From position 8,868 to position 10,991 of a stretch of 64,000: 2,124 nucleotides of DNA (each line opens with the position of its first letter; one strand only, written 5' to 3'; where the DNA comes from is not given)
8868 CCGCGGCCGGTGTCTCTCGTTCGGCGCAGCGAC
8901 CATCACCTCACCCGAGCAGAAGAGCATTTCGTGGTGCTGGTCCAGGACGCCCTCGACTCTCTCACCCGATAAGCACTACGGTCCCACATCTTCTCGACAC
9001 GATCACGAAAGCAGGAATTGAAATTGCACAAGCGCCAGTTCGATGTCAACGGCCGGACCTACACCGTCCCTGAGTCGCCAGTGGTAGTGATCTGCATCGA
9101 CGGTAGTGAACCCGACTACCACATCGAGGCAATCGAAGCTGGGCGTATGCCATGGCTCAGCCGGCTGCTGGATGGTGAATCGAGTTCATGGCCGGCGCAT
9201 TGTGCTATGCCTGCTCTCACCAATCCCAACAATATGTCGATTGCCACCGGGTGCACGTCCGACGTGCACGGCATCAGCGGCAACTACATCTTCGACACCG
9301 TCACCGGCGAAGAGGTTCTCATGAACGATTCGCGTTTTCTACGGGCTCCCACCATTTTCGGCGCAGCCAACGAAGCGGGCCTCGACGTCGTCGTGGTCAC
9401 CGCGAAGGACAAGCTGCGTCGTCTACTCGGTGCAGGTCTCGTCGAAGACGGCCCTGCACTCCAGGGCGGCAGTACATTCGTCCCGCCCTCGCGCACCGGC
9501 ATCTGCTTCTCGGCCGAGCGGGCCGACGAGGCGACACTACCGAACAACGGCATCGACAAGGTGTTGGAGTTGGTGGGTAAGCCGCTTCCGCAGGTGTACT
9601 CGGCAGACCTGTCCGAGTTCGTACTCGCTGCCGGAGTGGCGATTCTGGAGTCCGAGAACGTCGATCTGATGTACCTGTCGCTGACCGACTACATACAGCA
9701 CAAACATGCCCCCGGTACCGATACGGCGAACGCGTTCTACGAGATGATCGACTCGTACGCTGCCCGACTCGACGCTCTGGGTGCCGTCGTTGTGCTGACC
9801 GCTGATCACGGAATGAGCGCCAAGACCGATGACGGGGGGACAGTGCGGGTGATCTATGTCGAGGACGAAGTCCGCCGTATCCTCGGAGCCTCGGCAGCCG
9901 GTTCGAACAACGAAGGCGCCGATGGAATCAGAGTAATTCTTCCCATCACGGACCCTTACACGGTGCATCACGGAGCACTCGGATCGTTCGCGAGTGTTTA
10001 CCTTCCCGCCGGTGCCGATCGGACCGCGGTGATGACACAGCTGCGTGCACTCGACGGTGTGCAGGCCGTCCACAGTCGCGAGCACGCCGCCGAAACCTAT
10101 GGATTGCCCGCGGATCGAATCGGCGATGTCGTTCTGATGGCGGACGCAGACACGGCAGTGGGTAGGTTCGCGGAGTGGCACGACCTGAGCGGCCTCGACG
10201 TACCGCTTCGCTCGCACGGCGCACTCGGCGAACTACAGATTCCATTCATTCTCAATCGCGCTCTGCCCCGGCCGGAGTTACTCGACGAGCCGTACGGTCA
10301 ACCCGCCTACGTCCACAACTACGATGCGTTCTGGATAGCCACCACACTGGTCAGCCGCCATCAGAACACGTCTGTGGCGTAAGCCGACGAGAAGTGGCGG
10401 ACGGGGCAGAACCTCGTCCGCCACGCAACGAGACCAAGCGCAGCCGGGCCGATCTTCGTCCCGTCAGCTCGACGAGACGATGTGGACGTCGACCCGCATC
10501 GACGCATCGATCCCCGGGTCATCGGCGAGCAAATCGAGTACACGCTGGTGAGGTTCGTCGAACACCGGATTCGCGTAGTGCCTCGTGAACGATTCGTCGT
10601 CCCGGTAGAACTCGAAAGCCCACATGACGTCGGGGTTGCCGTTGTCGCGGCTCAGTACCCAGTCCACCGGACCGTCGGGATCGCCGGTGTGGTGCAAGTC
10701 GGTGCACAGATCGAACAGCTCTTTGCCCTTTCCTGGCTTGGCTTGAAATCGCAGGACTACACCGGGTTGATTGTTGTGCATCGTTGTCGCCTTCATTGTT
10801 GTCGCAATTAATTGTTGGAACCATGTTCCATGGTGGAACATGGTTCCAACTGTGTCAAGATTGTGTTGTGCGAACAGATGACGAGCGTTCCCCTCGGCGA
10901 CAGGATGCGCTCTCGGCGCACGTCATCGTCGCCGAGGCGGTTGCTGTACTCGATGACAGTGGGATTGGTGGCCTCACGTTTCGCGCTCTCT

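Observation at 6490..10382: dctA-lysR-phnA operon: candidate DAACS-family phosphonoacetate importer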

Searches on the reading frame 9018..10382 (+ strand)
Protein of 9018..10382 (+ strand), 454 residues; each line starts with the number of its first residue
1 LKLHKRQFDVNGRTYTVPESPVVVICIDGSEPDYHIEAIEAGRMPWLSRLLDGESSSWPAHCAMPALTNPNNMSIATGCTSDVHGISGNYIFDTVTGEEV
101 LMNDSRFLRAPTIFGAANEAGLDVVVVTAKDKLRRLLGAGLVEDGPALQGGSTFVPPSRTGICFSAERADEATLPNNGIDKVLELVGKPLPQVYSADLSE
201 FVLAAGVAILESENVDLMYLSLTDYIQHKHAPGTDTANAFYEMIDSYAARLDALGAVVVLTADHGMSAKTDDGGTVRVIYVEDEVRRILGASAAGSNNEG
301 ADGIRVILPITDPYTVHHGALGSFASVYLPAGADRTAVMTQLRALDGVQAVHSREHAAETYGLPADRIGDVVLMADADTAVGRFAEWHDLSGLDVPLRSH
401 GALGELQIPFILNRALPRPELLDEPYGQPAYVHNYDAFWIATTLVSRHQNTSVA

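Call 3: search_protein_families(library=ncbifam, proteins=[window:9018-10382:+])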
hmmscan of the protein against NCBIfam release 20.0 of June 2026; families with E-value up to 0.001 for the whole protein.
window:9018-10382:+ (454 aa): 1 family
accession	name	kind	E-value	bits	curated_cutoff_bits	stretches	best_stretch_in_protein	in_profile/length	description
TIGR02335.1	hydr_PhnA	equivalog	8.2e-140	466.5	407.55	1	9-441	2-403/408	phosphonoacetate hydrolase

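Call 4: search_protein_families(library=pfam, proteins=[window:9018-10382:+])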
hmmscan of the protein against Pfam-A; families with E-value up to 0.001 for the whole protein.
window:9018-10382:+ (454 aa): 1 family
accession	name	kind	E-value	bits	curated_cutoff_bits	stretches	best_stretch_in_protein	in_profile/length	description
PF01663.27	Phosphodiest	-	5.3e-25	89.2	23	1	22-385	1-327/342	Type I phosphodiesterase / nucleotide pyrophosphatase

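Call 24: search_solved_structures(query=window:9018-10382:+, show_alignments=2)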
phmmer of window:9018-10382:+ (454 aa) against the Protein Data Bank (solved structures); distinct sequences matched with E-value up to 0.001: 3.
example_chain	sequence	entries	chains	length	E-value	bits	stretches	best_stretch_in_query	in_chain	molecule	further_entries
3szy_A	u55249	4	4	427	1.7e-128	432.4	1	5-445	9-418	phosphonoacetate hydrolase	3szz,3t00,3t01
3t02_A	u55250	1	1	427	8.6e-128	430.1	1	5-445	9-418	phosphonoacetate hydrolase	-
1ei6_A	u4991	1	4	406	6.3e-119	400.9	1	9-417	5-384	PHOSPHONOACETATE HYDROLASE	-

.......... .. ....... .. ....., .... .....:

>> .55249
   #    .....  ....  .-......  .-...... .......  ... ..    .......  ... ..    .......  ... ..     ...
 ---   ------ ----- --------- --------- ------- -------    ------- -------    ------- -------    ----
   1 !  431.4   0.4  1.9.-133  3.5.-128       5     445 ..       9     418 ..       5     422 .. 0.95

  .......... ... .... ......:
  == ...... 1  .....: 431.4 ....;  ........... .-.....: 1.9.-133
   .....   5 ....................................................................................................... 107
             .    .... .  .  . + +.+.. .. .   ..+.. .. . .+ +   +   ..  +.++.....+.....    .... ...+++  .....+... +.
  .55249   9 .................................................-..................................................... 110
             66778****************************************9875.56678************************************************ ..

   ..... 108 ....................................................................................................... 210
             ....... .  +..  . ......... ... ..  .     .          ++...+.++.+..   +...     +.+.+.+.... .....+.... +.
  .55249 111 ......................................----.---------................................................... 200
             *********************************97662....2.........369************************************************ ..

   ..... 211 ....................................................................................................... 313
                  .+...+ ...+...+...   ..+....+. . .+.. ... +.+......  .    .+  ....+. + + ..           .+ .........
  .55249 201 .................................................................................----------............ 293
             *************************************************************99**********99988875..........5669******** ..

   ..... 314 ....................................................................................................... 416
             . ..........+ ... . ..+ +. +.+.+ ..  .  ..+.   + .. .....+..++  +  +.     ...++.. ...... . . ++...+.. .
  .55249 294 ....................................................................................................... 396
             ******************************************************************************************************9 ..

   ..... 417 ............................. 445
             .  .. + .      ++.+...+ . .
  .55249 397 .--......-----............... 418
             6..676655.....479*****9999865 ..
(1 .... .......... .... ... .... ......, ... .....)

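Call 25: find_related_loci(query=A1, collection=genome_contigs, flank=8000)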
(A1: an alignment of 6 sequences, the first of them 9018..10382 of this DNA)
Query A1 (454 aa) in genome_contigs; peptide patterns used: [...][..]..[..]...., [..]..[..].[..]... (x = any residue, [..] = any of these).
599 stretches matched a pattern (row limit reached: there are more); 587 encode a relative of the query (tblastn E <= 1e-3); the best 80 are kept; 80 distinct loci.
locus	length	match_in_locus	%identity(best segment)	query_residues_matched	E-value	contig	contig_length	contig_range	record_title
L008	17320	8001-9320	75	7-448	0e+0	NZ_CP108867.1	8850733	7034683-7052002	Streptomyces sp. NBC_00829 chromosome, complete genome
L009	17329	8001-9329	73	8-453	0e+0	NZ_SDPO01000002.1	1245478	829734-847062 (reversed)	Agromyces fucosus strain CCUG 35506 Scaffold2, whole genome shotgun sequence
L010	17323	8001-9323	73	8-452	0e+0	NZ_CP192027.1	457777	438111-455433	Streptosporangium sp. CA-135522 plasmid unnamed1, complete sequence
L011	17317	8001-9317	74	8-450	0e+0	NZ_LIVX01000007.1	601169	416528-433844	Streptomyces sp. CB02261 scaffold7, whole genome shotgun sequence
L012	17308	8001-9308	75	8-446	0e+0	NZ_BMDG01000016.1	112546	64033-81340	Isoptericola cucumis strain CCM 8653 sequence16, whole genome shotgun sequence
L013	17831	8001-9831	73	1-447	0e+0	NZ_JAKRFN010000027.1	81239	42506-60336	Mycobacterium sp. PSTR-4-N NODE_27_length_81239_cov_17.634752, whole genome shotgun sequence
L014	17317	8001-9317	72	8-448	0e+0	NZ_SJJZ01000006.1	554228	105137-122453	Kribbella soli strain KCTC 29219 NODE_6_length_554228_cov_14.9071_ID_893, whole genome shotgun sequence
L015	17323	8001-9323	75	8-452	0e+0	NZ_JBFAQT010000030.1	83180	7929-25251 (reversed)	Kitasatospora sp. NPDC049258 NPDC049258_149_G7.ctg-0030, whole genome shotgun sequence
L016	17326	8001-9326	70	6-451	0e+0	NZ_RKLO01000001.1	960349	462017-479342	Rhodococcus xishaensis strain LHW51113 scaffold1, whole genome shotgun sequence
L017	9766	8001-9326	68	3-450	0e+0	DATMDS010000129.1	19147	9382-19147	MAG TPA_asm: Pseudonocardia sp. isolate SMAG_U13414 k141_2442447, whole genome shotgun sequence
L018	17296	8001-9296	65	2-443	0e+0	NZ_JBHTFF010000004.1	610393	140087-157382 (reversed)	Microlunatus sp. GCM10028923 strain SOC37 spades_K_17_127_4, whole genome shotgun sequence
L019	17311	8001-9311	62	5-443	7e-176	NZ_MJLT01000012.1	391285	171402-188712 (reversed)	Arthrobacter sp. SW1 SW1_scaffold_2, whole genome shotgun sequence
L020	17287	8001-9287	57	8-454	1e-154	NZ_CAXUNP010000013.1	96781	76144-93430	MAG: uncultured Jatrophihabitans sp. isolate public_SRR14722143_metawrap_bin.1 public_SRR14722143_metawrap_bin.1_13, who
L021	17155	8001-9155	55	1-414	7e-144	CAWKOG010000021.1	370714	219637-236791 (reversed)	MAG: uncultured Alphaproteobacteria bacterium isolate MFD00962.bin.2.283 genome assembly, contig: contig_82028, whole ge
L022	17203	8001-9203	53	5-441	1e-143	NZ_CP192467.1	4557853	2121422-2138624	Polaromonas aquatica strain 36b22 chromosome, complete genome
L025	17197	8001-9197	54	7-441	3e-143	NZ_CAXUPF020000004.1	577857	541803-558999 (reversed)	Polaromonas sp. LjRoot131 LJR131c4, whole genome shotgun sequence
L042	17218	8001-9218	51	4-441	5e-136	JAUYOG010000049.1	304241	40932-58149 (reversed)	MAG: Ramlibacter sp. isolate C4_maxbin.032_sub C4_k141_588071, whole genome shotgun sequence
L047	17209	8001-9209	51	8-441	5e-136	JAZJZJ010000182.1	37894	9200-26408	MAG: Pseudomonadota bacterium isolate ADI_H2L1_1_122_18_3-bin019 ADIH2L11_B019_0_000000000182, whole genome shotgun sequ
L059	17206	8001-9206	52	10-442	1e-133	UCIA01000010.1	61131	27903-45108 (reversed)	Rhizobiales bacterium isolate AFS083231 genome assembly, contig: contig_10, whole genome shotgun sequence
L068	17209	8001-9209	51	9-442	1e-132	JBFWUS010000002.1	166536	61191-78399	MAG: Rhizobiaceae bacterium isolate CA_2019_TPBF_76 NODE_886_length_166536_cov_6.340516_TPBF, whole genome shotgun seque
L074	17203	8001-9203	51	11-442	2e-132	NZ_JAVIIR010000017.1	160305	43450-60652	Mesorhizobium vachelliae strain VK25A VK25A_NODE_17_length_160305_cov_27_740284_pilon, whole genome shotgun sequence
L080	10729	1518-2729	50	1-441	4e-131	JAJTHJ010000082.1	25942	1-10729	MAG: Burkholderiales bacterium isolate CoA8N_M101 k141_1376328_flag_1_multi_17_2250_len_25942, whole genome shotgun sequ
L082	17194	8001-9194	51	9-441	4e-131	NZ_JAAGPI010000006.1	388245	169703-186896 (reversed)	Burkholderia sp. Ac-20365 NODE_6_length_388245_cov_36.188453/0/0, whole genome shotgun sequence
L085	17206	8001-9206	52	10-447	2e-133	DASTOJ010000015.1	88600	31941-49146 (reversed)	MAG TPA_asm: Candidatus Methylomirabilota bacterium isolate SMAG_U2167 k141_746197, whole genome shotgun sequence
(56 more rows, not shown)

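Call 28: search_protein_families(library=pfam, proteins=[L082:9220-10683:+, L085:9211-10314:+, L074:6657-7844:-, L025:4747-5859:-, L068:13615-14637:+, L047:7228-7998:+, L080:624-1463:+, L025:11416-12273:+, L059:14907-16943:+, L042:12184-14697:+], max_evalue=0.00001)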
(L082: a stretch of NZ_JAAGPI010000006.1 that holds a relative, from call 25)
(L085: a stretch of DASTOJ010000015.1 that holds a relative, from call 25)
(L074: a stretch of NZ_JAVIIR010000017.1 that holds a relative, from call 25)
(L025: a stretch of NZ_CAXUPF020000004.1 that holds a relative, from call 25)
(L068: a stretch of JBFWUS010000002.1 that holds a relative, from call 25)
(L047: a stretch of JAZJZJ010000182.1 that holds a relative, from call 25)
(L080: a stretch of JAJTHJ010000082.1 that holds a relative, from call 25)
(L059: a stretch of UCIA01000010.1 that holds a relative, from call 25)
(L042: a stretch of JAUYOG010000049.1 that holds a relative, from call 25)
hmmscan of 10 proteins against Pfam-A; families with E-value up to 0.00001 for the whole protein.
L082:9220-10683:+ (487 aa): 1 family
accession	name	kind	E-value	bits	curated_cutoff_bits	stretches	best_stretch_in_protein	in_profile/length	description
PF00171.27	Aldedh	-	1.3e-137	459.6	23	1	32-482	7-460/461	Aldehyde dehydrogenase family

L085:9211-10314:+ (367 aa): 1 family
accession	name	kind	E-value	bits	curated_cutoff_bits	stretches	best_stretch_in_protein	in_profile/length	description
PF00266.25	Aminotran_5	-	3.4e-21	76.1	21.5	1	26-285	31-295/371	Aminotransferase class-V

L074:6657-7844:- (395 aa): 0 families

L025:4747-5859:- (370 aa): 3 families
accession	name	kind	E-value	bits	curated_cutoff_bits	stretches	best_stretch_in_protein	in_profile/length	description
PF00005.33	ABC_tran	-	8.6e-35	120.8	25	1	42-184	1-136/137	ABC transporter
PF13304.12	AAA_21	-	1.1e-07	32.7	27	0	153-218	234-301/304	AAA domain, putative AbiEii toxin, Type IV TA system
PF08402.16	TOBE_2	-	3.5e-07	30.7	21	1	292-370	3-76/76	TOBE domain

L068:13615-14637:+ (340 aa): 4 families
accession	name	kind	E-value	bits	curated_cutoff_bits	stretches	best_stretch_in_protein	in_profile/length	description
PF13343.11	SBP_bac_6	-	2.4e-27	96.4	24.6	1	76-313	3-240/245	Bacterial extracellular solute-binding protein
PF13416.11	SBP_bac_8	-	1.5e-20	74.6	27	1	43-284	4-254/279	Bacterial extracellular solute-binding protein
PF01547.30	SBP_bac_1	-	1.8e-17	64.8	26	1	42-279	14-306/307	Bacterial extracellular solute-binding protein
PF13531.11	SBP_bac_11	-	2.2e-10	41.1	25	1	27-282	1-221/227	Bacterial extracellular solute-binding protein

L047:7228-7998:+ (256 aa): 2 families
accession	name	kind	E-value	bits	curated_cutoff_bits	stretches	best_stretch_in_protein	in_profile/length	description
PF07729.17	FCD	-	2e-28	99.7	24.3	1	99-221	1-123/125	FCD domain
PF00392.27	GntR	-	3.5e-19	68.7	27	1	29-89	3-64/64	Bacterial regulatory proteins, gntR family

L080:624-1463:+ (279 aa): 0 families

L025:11416-12273:+ (285 aa): 1 family
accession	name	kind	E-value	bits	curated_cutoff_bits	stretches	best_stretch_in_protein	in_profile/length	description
PF00892.27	EamA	-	1e-18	68.4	28.2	2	148-282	2-133/135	EamA-like transporter family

L059:14907-16943:+ (678 aa): 1 family
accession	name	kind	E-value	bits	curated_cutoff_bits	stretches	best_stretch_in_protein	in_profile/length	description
PF00528.27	BPD_transp_1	-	2.5e-21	76.7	26.4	2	204-391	1-181/184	Binding-protein-dependent transport system inner membrane component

L042:12184-14697:+ (837 aa): 6 families
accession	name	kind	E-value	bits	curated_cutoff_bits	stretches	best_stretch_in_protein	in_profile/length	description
PF01266.30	DAO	-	5.3e-76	256.9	27.9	1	8-364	1-353/353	FAD dependent oxidoreductase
PF01571.26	GCV_T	-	7.6e-72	242.1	25.6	1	424-727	1-254/255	Aminomethyltransferase folate-binding domain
PF16350.10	FAO_M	-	5.8e-20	71.7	27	1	368-422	2-56/56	FAD dependent oxidoreductase central domain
PF08669.17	GCV_T_C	-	1.1e-13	51.3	25.9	1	753-828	1-73/80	Glycine cleavage T-protein C-terminal barrel domain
PF13450.12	NAD_binding_8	-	3.5e-06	27.6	21.9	1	11-45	1-36/68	NAD(P)-binding Rossmann-like domain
PF04820.20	Trp_halogenase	-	9e-06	25.2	21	0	158-207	163-213/458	Tryptophan halogenase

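Call 31: search_protein_families(library=pfam, proteins=[L008:9446-10756:+, L008:10769-11872:+, L016:9405-10340:+, L016:6268-7362:+, L016:4686-6260:+, L017:7141-8145:+, L013:12900-14216:+, L013:14213-15649:+, L008:4667-6223:+, L008:6245-7738:-], max_evalue=0.00001)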
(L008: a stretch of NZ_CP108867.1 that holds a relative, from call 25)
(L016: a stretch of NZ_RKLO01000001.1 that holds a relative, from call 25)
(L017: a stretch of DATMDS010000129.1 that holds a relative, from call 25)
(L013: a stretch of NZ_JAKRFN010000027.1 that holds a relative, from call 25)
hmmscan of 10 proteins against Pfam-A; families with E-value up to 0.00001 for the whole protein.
L008:9446-10756:+ (436 aa): 1 family
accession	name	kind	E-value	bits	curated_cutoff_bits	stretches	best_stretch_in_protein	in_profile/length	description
PF07690.21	MFS_1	-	5.2e-53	180.6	33.4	1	34-397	2-344/347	Major Facilitator Superfamily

L008:10769-11872:+ (367 aa): 3 families
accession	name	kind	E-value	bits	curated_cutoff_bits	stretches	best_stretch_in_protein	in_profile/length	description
PF00107.32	ADH_zinc_N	-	2.1e-21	76.6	31.8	1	203-326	2-128/129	Zinc-binding dehydrogenase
PF08240.17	ADH_N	-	5.2e-19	68.9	23.5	1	42-162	2-103/104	Alcohol dehydrogenase GroES-like domain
PF16912.11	Glu_dehyd_C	-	9.7e-12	45.3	34.9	1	190-352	29-199/211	Glucose dehydrogenase C-terminus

L016:9405-10340:+ (311 aa): 0 families

L016:6268-7362:+ (364 aa): 2 families
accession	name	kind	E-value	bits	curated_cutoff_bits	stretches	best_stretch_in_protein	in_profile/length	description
PF01979.26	Amidohydro_1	-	6.1e-19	68.9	25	1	42-357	1-345/345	Amidohydrolase family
PF07969.17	Amidohydro_3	-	1.1e-07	32.1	29.7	0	122-280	222-376/472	Amidohydrolase family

L016:4686-6260:+ (524 aa): 3 families
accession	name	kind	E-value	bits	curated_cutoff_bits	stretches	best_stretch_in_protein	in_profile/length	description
PF00448.28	SRP54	-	2.1e-66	223.8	22.7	1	100-309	1-196/196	SRP54-type protein, GTPase domain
PF02978.25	SRP_SPB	-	1.5e-31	109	27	1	341-438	2-91/91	Signal peptide binding domain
PF02881.24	SRP54_N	-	3.2e-20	72.5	22.4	1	5-82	1-75/75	SRP54-type protein, helical bundle domain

L017:7141-8145:+ (334 aa): 0 families

L013:12900-14216:+ (438 aa): 4 families
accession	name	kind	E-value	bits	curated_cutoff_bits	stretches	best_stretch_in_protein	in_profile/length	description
PF02566.24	OsmC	-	4.1e-17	62.9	27.5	1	326-428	1-98/100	OsmC-like protein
PF12146.15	Hydrolase_4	-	5.7e-16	59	27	1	75-159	22-109/239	Serine aminopeptidase, S33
PF12697.13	Abhydrolase_6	-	9e-11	43.3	26.3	1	59-265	2-215/217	Alpha/beta hydrolase family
PF00561.26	Abhydrolase_1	-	2.4e-09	37.7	25.8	1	59-200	4-130/245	alpha/beta hydrolase fold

L013:14213-15649:+ (478 aa): 7 families
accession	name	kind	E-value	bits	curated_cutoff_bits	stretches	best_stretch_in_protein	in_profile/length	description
PF07992.20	Pyr_redox_2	-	2.8e-49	168.6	26.1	1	7-318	1-280/291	Pyridine nucleotide-disulphide oxidoreductase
PF02852.28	Pyr_redox_dim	-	1.6e-19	70.6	25.3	1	359-464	2-105/110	Pyridine nucleotide-disulphide oxidoreductase, dimerisation domain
PF00070.33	Pyr_redox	-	2e-18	67.1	22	1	180-257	2-79/82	Pyridine nucleotide-disulphide oxidoreductase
PF13738.12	Pyr_redox_3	-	1.9e-11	44.2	30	1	134-297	120-291/305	Pyridine nucleotide-disulphide oxidoreductase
PF01494.25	FAD_binding_3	-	8.2e-07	29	22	0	7-37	2-32/349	FAD binding domain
PF13450.12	NAD_binding_8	-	1e-06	29.3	21.9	0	11-47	1-38/68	NAD(P)-binding Rossmann-like domain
PF01266.30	DAO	-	2.9e-06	27.5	27.9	0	8-43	1-37/353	FAD dependent oxidoreductase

L008:4667-6223:+ (518 aa): 1 family
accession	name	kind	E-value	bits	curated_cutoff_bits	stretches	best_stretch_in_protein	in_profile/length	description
PF00480.26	ROK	-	1.3e-29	104.1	22.9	1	218-509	2-293/294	ROK family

L008:6245-7738:- (497 aa): 0 families

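Call 61: search_protein_families(library=ncbifam, proteins=[L008:9446-10756:+, L013:9898-11232:+], max_evalue=1e-10)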
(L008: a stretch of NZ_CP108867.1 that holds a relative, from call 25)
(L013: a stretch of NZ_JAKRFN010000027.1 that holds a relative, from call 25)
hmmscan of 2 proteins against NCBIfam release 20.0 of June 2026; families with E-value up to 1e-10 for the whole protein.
L008:9446-10756:+ (436 aa): 10 families
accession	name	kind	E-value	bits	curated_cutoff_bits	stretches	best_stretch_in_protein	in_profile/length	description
TIGR00881.1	2A0104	subfamily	3.8e-60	203.9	407.75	1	35-411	2-374/379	phosphoglycerate transporter protein PgtP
TIGR00893.1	2A0114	subfamily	2.3e-43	148.6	395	1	36-434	2-398/399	D-galactonate transporter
NF008433.0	PRK11273.1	equivalog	6.4e-43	147.5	748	1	19-430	20-430/452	glycerol-3-phosphate transporter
TIGR00712.1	glpT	equivalog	8.8e-43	147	632.55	1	20-422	21-423/440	glycerol-3-phosphate transporter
NF008661.1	PRK11663.1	subfamily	2.1e-41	142.4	564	1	19-432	21-428/439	MFS transporter family glucose-6-phosphate receptor UhpC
NF047787.1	PhglyTportPgtP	equivalog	2.3e-34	119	750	1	18-432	19-435/451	phosphoglycerate transporter PgtP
NF007107.1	PRK09556.1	equivalog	1.1e-30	107.1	497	1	29-418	31-422/469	hexose-6-phosphate:phosphate antiporter UhpT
TIGR00895.1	2A0115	subfamily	6.7e-20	71.4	418.55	1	19-406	8-397/398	aromatic acid/H+ symport family MFS transporter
NF008586.0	PRK11551.1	equivalog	8.5e-14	51.3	410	1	44-433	31-394/406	3-(3-hydroxy-phenyl)propionate transporter MhpT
TIGR00880.1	2_A_01_02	superfamily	4.7e-11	43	131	0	70-204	1-137/141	multidrug resistance protein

L013:9898-11232:+ (444 aa): 10 families
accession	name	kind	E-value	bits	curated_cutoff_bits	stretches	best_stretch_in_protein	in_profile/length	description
TIGR00881.1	2A0104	subfamily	4.5e-60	203.7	407.75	1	41-419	2-374/379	phosphoglycerate transporter protein PgtP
TIGR00893.1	2A0114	subfamily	1.4e-44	152.7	395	1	42-441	2-397/399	D-galactonate transporter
TIGR00712.1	glpT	equivalog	1.7e-43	149.3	632.55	1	26-440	21-433/440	glycerol-3-phosphate transporter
NF008433.0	PRK11273.1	equivalog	1e-41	143.5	748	1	24-439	19-432/452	glycerol-3-phosphate transporter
NF008661.1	PRK11663.1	subfamily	5.4e-41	141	564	1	25-440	21-428/439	MFS transporter family glucose-6-phosphate receptor UhpC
NF047787.1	PhglyTportPgtP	equivalog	4e-32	111.6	750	1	23-438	18-433/451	phosphoglycerate transporter PgtP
NF007107.1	PRK09556.1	equivalog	1.4e-27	96.8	497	1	34-426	30-422/469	hexose-6-phosphate:phosphate antiporter UhpT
TIGR00895.1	2A0115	subfamily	6.3e-25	87.9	418.55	1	23-414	6-397/398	aromatic acid/H+ symport family MFS transporter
TIGR00890.1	2A0111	subfamily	1.9e-11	43.6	374.85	1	32-414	2-354/377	oxalate/formate antiport family MFS transporter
TIGR00710.1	efflux_Bcr_CflA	subfamily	2.3e-11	43.7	200.9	0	54-213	25-183/385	Bcr/CflA family efflux MFS transporter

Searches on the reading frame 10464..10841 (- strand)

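Call 62: search_protein_families(library=pfam, proteins=[window:10464-10841:-], max_evalue=0.001)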
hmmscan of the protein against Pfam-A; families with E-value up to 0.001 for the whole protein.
window:10464-10841:- (125 aa): 1 family
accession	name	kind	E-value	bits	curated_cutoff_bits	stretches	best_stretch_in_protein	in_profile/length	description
PF03992.22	ABM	-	8.6e-09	35.9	23.1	1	28-97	4-75/78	Antibiotic biosynthesis monooxygenase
